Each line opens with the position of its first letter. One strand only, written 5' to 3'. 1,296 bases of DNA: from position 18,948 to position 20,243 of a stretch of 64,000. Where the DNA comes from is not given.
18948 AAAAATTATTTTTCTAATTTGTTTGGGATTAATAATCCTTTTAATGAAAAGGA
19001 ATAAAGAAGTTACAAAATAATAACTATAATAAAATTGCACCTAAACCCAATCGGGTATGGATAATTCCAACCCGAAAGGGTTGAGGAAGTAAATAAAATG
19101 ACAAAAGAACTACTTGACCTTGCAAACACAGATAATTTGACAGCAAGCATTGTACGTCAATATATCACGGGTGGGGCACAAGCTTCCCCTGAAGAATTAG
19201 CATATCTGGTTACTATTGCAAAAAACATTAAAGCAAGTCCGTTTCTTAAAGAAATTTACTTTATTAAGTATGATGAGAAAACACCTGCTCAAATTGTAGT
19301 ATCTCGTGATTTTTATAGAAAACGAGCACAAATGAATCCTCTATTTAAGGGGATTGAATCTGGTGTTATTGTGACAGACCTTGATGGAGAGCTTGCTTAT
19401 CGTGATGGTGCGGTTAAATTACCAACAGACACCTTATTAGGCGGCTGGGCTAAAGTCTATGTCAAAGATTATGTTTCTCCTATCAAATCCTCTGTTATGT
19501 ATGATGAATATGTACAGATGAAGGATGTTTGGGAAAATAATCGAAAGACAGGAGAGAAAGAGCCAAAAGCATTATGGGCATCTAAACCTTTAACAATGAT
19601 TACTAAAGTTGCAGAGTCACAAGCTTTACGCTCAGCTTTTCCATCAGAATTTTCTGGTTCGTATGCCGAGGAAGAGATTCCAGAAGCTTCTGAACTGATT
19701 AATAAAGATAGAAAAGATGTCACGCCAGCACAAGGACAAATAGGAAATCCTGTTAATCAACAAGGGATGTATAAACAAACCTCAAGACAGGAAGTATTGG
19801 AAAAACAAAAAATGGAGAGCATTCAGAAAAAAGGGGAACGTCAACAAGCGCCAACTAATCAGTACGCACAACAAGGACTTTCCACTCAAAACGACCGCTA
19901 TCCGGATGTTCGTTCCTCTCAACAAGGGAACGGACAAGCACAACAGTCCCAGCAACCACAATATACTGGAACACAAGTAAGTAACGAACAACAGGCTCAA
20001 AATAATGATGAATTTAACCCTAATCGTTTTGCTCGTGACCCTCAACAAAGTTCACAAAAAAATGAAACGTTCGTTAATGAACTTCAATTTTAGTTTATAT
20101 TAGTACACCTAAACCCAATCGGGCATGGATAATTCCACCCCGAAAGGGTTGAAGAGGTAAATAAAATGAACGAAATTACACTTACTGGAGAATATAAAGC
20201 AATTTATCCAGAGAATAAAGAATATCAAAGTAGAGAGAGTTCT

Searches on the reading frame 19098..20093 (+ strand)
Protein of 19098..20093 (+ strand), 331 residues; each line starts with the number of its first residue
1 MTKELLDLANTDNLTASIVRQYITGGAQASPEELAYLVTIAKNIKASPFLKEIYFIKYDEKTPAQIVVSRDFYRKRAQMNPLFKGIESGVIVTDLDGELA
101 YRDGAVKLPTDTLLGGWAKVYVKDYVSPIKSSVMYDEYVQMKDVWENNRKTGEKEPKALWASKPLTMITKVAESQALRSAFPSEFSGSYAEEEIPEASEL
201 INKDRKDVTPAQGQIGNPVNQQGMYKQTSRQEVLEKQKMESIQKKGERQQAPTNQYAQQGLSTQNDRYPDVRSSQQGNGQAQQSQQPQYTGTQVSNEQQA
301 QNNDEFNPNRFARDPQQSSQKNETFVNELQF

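Call 10: search_protein_families(library=pfam, proteins=[window:19098-20093:+], max_evalue=0.01)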
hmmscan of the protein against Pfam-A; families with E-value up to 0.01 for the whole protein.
window:19098-20093:+ (331 aa): 1 family
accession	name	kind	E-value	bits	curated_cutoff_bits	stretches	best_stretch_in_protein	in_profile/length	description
PF03837.19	RecT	-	2.8e-33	115.6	24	1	13-198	5-191/198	RecT family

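Call 22: find_related_loci(query=window:19098-20090:+, collection=genome_contigs, flank=6000)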
Query window:19098-20090:+ (331 aa) in genome_contigs; peptide patterns used: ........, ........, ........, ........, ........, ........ (x = any residue, [..] = any of these).
150 stretches matched a pattern; 1 encode a relative of the query (tblastn E <= 1e-3); 1 distinct loci.
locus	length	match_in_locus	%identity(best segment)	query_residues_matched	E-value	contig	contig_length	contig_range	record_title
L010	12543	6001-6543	53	4-196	7e-59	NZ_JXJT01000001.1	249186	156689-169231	Pseudolactococcus chungangensis CAU 28 = DSM 22330 Scaffold1, whole genome shotgun sequence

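Call 23: find_related_loci(query=window:19098-20090:+, collection=viral_contigs, flank=6000)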
Query window:19098-20090:+ (331 aa) in viral_contigs; peptide patterns used: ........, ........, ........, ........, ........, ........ (x = any residue, [..] = any of these).
34 stretches matched a pattern; 3 encode a relative of the query (tblastn E <= 1e-3); 3 distinct loci.
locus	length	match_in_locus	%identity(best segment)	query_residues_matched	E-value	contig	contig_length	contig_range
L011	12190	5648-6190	53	4-196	2e-58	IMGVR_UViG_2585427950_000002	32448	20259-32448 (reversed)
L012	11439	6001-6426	30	18-197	4e-13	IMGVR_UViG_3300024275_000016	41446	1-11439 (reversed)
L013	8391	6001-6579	29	9-204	5e-13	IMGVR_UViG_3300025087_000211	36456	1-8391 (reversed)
